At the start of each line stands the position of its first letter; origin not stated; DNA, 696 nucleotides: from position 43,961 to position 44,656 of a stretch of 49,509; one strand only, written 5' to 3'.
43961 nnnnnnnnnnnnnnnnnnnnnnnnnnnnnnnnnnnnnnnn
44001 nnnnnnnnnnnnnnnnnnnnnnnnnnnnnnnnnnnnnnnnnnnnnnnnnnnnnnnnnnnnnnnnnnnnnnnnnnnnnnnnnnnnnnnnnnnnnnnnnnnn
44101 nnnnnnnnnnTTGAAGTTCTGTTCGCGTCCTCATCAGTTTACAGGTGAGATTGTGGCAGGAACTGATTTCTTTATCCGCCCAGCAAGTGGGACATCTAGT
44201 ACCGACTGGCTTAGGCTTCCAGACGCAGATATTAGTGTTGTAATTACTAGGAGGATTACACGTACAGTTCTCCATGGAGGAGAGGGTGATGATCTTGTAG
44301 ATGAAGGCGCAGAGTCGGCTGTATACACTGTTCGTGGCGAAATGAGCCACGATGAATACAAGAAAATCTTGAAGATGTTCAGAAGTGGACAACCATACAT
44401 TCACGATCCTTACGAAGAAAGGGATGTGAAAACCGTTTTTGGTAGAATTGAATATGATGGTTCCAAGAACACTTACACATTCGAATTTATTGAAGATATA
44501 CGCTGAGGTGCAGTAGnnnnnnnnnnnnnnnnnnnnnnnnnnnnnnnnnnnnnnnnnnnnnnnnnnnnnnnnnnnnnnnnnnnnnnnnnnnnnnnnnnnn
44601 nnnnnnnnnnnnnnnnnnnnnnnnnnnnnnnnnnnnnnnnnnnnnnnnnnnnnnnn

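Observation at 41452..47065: RPA and Rpap sit in one tight cluster with a type IV filament ATPase/platform module: a candidate DNA-handling membrane machine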

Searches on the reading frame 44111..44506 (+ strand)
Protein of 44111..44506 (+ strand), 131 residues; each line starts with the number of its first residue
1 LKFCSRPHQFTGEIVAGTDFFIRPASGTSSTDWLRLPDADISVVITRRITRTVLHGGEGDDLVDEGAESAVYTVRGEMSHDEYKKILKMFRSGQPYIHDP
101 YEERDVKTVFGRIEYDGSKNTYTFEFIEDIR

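Call 3: search_protein_families(library=pfam, proteins=[window:44111-44506:+], max_evalue=0.01)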
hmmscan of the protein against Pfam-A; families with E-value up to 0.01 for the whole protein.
window:44111-44506:+ (131 aa): 0 families

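Call 4: search_protein_families(library=ncbifam, proteins=[window:44111-44506:+], max_evalue=0.01)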
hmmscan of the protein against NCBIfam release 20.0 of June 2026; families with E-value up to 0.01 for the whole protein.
window:44111-44506:+ (131 aa): 0 families

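Call 18: find_homologous_proteins(query=window:44111-44503:+, max_evalue=0.001)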
Query window:44111-44503:+ (131 aa): 178 proteins with E <= 0.001 among 181 candidates; the best 120 are listed.
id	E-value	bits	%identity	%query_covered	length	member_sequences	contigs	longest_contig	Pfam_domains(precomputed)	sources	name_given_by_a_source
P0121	3.3e-81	288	98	100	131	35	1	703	-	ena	-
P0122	7.2e-79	280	95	100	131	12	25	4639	-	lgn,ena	-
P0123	3.9e-65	236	87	90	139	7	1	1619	-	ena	-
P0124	8.6e-65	235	81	99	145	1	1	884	-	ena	-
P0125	2.2e-64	233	89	89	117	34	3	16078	-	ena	-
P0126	4.2e-64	232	88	89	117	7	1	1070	-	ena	-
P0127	7.0e-64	232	79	99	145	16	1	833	-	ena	-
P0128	2.5e-63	230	79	100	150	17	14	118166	-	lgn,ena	-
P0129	3.1e-63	230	87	89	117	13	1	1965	-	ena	-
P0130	2.5e-62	227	87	89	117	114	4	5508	-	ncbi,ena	-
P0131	4.1e-62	226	85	90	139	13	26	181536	-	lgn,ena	-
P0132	6.7e-62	225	78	99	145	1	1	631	-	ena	-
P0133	1.0e-61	225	83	92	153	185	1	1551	-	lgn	-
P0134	1.4e-61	224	85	89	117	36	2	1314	-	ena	-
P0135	2.3e-61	224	85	89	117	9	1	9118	-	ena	-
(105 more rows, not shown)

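Call 24: search_solved_structures(query=A1, max_evalue=10)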
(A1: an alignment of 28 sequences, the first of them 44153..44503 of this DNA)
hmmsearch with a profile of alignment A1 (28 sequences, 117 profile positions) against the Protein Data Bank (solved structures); distinct sequences matched with E-value up to 10: 10.
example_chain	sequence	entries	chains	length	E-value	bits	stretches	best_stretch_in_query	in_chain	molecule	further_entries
9psx_A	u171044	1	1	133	0.3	14.2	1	17-71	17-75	Retinol-binding protein 2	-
5f6b_A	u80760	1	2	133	0.35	14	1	17-70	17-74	Retinol-binding protein 2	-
9df8_B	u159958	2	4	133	0.45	13.7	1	17-71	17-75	Retinol-binding protein 2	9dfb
12ak_A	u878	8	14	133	0.5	13.5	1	17-71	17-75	Retinol-binding protein 2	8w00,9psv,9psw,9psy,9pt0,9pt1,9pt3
9d8o_B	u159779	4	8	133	0.51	13.5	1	17-71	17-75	Retinol-binding protein 2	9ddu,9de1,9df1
8vzz_A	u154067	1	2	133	0.55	13.4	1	17-71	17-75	Retinol-binding protein 2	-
4gkc_A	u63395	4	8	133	0.57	13.3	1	17-70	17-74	Retinol-binding protein 2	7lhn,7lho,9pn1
4efg_A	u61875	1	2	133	0.6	13.3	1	17-70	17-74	Retinol-binding protein 2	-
4eej_A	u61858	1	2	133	0.61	13.3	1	17-70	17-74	Retinol-binding protein 2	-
5ffh_A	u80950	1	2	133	0.72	13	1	17-71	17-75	Retinol-binding protein 2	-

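Call 31: predict_structure(alignment_id=A2)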
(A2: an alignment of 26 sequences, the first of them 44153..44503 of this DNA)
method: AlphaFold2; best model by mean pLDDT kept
length: 117 residues; sequences in the alignment: 26
mean_pLDDT: 85.8   pTM: 0.73
mean pLDDT of the five models: 85.8, 85.5, 84.0, 81.5, 81.3
residues with pLDDT >= 90: 57; 70-90: 53; 50-70: 6; < 50: 1
segments of 3 or more residues with pLDDT < 50: none
pLDDT, mean of each block of 10 residues (from residue 1): 80 85 92 79 71 86 92 86 88 91 93 86
secondary structure, 60 per line:
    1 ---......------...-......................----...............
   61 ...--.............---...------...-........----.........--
elements in order: E4-9 E20-41 E46-63 H66-78 E82-84 E91-93 E95-102 E107-115

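Call 34: fold_search(model_id=the predicted structure, library=pdb)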
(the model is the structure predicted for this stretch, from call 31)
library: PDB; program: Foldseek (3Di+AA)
matches with E <= 10: 736; with E <= 0.001: 10
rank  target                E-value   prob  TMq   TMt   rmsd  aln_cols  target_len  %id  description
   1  8v3w_T                5.5e-05  1.00  0.59  0.51   4.9       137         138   14  CryoEM Structure of Diffocin - precontracted - Baseplate - focused refinement on triplex region (released 2024-08-28)
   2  8v3w_G                6.2e-05  1.00  0.59  0.52   4.9       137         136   14  CryoEM Structure of Diffocin - precontracted - Baseplate - focused refinement on triplex region (released 2024-08-28)
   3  8fqc_U1               1.5e-04  1.00  0.49  0.18   5.0       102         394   16  Structure of baseplate with receptor binding complex of Agrobacterium phage Milano (released 2024-01-31)
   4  9j1j_C                1.6e-04  1.00  0.54  0.45   5.1       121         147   12  Cap region of monocin (released 2025-01-08)
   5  9j1j_B                1.8e-04  1.00  0.59  0.45   4.9       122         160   11  Cap region of monocin (released 2025-01-08)
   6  8qhs_A                2.1e-04  1.00  0.55  0.44   5.0       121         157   12  Cryo-EM structure of the monocin tail-tube, MttP. (released 2024-06-19)
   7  9ki1_u                3.2e-04  1.00  0.49  0.17   5.0       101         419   15  Baseplate structure of Escherichia phage Mu (released 2025-02-12)
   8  9rku_A1               3.6e-04  1.00  0.48  0.18   5.2       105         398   15  Agrobacterium phage 7-7-1 baseplate (released 2025-12-10)
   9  9j1k_A                4.2e-04  1.00  0.58  0.44   5.2       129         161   12  Tip region of monocin (released 2025-01-08)
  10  9ki1_0                6.8e-04  1.00  0.47  0.15   5.3       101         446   14  Baseplate structure of Escherichia phage Mu (released 2025-02-12)
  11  9occ_B                1.6e-03  1.00  0.53  0.43   6.5       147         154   14  Sf11 bacteriophage tail (released 2025-11-12)
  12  9m8o_I                1.6e-03  1.00  0.43  0.24   5.1       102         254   17  Cryo-EM structure of bacteriophage NF5 baseplate (released 2025-12-17)
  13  9j1k_K                2.2e-03  1.00  0.54  0.28   4.9       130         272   10  Tip region of monocin (released 2025-01-08)
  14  9occ_A                2.8e-03  1.00  0.58  0.46   6.3       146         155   14  Sf11 bacteriophage tail (released 2025-11-12)
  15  9qgl_7A               2.8e-03  1.00  0.55  0.34   4.9       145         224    7  Cryo-EM structure of the PlPVC1 baseplate, 6-fold symmetrized (C6), in extended state (released 2025-10-29)
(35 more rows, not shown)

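Call 35: search_protein_representatives(protein=window:44153-44503:+)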
Query: 117 residues. Proteins with E-value up to 0.001 (for the whole library): 59; up to 1e-10: 36; up to 1e-30: 4. The best 59 are listed.
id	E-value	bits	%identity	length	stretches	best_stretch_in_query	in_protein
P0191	1.8e-48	179.7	67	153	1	1-116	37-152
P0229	2.4e-46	172.9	84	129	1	1-92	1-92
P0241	8.5e-43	161.4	89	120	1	1-84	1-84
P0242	1.4e-31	125.2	79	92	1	46-117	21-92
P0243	1.9e-30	121.6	80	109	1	47-117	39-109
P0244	2.0e-28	115.1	75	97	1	1-75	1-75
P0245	5.6e-27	110.4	92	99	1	1-59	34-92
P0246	1.4e-26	109.1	66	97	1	1-74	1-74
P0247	2.5e-24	101.9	94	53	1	1-53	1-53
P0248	2.7e-23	98.5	52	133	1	20-116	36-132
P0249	6.7e-23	97.3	62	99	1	44-116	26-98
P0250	7.7e-22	93.9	70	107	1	51-116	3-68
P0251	2.6e-21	92.2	40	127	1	16-116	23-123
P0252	4.6e-21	91.3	74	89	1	61-117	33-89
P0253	9.3e-21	90.4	65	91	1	1-65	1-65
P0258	2.8e-16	75.9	39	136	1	24-116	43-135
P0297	8.0e-04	35.8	26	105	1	20-116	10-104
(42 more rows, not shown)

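Call 49: find_encoding_contigs(protein=P0297, flank=8000, max_places=4)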
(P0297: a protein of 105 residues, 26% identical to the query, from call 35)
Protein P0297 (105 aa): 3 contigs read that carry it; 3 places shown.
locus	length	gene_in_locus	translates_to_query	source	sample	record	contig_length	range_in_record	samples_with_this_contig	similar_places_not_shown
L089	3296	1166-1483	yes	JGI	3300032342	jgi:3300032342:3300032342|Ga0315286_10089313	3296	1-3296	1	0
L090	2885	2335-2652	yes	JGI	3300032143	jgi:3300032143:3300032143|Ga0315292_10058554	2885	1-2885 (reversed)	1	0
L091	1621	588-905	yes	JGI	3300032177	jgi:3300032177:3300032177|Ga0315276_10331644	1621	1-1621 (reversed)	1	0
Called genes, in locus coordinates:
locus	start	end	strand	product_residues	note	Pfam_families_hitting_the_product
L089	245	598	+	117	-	-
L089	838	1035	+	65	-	PF18929:DUF5678 (weak)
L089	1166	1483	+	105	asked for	-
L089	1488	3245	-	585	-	PF02366:PMT (weak)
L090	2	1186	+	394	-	PF07854:DUF1646, PF03439:Spt5-NGN, PF07854:DUF1646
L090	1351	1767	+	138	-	-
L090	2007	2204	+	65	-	PF18929:DUF5678 (weak)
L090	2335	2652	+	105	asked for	-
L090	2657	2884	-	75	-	?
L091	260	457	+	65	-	PF18929:DUF5678 (weak)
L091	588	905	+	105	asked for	-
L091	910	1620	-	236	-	?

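Call 50: find_encoding_contigs(protein=P0258, flank=8000, max_places=4)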
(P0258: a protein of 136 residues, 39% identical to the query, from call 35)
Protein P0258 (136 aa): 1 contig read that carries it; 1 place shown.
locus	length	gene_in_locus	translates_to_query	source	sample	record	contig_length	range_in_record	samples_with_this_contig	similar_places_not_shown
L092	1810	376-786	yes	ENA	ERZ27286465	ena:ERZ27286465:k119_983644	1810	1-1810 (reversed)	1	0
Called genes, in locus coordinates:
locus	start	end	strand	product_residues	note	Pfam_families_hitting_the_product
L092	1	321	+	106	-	?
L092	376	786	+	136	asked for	-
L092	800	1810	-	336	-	?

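Call 51: find_encoding_contigs(protein=P0248, flank=8000, max_places=4)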
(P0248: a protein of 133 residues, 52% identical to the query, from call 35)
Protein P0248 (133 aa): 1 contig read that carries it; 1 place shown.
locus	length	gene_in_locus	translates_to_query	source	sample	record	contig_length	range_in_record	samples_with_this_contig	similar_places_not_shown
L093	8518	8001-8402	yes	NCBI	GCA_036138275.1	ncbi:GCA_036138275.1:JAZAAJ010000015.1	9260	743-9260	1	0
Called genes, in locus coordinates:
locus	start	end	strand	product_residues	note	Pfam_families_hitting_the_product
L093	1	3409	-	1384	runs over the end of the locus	PF00082:Peptidase_S8, PF04151:PPC (weak)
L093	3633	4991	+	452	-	-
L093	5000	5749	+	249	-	-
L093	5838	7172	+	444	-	-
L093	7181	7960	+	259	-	-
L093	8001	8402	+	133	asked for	-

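Call 53: search_protein_families(library=ncbifam, proteins=[L093:3633-4991:+, L093:5000-5749:+, L093:5838-7172:+, L093:7181-7960:+, L092:1-321:+, L092:800-1810:-, L089:245-598:+, L090:1351-1767:+], max_evalue=0.01)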
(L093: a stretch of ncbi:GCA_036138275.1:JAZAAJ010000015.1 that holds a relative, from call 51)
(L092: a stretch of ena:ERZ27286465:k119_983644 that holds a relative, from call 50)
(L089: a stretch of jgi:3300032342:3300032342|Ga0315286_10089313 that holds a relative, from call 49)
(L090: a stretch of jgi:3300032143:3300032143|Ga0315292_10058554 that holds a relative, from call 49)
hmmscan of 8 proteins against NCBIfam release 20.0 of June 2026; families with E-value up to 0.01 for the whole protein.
L093:3633-4991:+ (452 aa): 0 families

L093:5000-5749:+ (249 aa): 0 families

L093:5838-7172:+ (444 aa): 0 families

L093:7181-7960:+ (259 aa): 0 families

L092:1-321:+ (106 aa): 0 families

L092:800-1810:- (336 aa): 1 family
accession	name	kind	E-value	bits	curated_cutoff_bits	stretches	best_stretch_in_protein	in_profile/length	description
NF047638.1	throspo3_MtsC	equivalog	0.0058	15.6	350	0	75-144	63-135/428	cell-cell cohesion MYXO-CTERM protein MtsC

L089:245-598:+ (117 aa): 1 family
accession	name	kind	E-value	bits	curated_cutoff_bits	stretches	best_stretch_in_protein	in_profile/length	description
NF004981.0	PRK06361.1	equivalog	3e-37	128.1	117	1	2-114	102-215/217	histidinol phosphate phosphatase domain-containing protein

L090:1351-1767:+ (138 aa): 1 family
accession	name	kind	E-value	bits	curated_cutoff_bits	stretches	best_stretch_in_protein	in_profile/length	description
NF004981.0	PRK06361.1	equivalog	2.4e-37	128.4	117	1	21-135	100-215/217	histidinol phosphate phosphatase domain-containing protein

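Call 54: search_protein_families(library=pfam, proteins=[L093:3633-4991:+, L093:5000-5749:+, L093:5838-7172:+, L093:7181-7960:+, L092:1-321:+, L092:800-1810:-], max_evalue=0.1)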
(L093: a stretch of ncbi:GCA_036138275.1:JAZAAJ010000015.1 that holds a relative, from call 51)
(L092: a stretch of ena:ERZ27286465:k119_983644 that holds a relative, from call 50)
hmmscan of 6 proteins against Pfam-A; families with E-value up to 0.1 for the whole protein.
L093:3633-4991:+ (452 aa): 2 families
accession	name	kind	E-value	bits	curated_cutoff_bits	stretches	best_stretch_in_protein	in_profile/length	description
PF07850.20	Renin_r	-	0.045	14.2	27.8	1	307-348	31-72/79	Renin receptor-like transmembrane spanning segment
PF20664.2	DUF6814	-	0.057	14.1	25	1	121-167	4-48/71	Family of unknown function (DUF6814)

L093:5000-5749:+ (249 aa): 0 families

L093:5838-7172:+ (444 aa): 0 families

L093:7181-7960:+ (259 aa): 2 families
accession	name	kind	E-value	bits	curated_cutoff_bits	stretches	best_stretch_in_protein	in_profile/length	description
PF19804.4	DUF6287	-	0.029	14.1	26.3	1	148-168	7-28/34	Domain of unknown function (DUF6287)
PF15639.11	Tox-MPTase3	-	0.046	14.3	25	0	213-247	47-82/131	Metallopeptidase toxin 3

L092:1-321:+ (106 aa): 2 families
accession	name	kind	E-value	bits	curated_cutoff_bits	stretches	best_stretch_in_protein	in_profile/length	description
PF08534.16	Redoxin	-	1.1e-05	25.7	26.6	1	14-70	79-140/148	Redoxin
PF00578.27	AhpC-TSA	-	0.0038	17.6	26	1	22-58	81-123/124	AhpC/TSA family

L092:800-1810:- (336 aa): 1 family
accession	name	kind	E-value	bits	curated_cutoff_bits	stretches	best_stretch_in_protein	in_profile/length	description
PF18884.5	TSP3_bac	-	0.00013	22.1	25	1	134-155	1-22/22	Bacterial TSP3 repeat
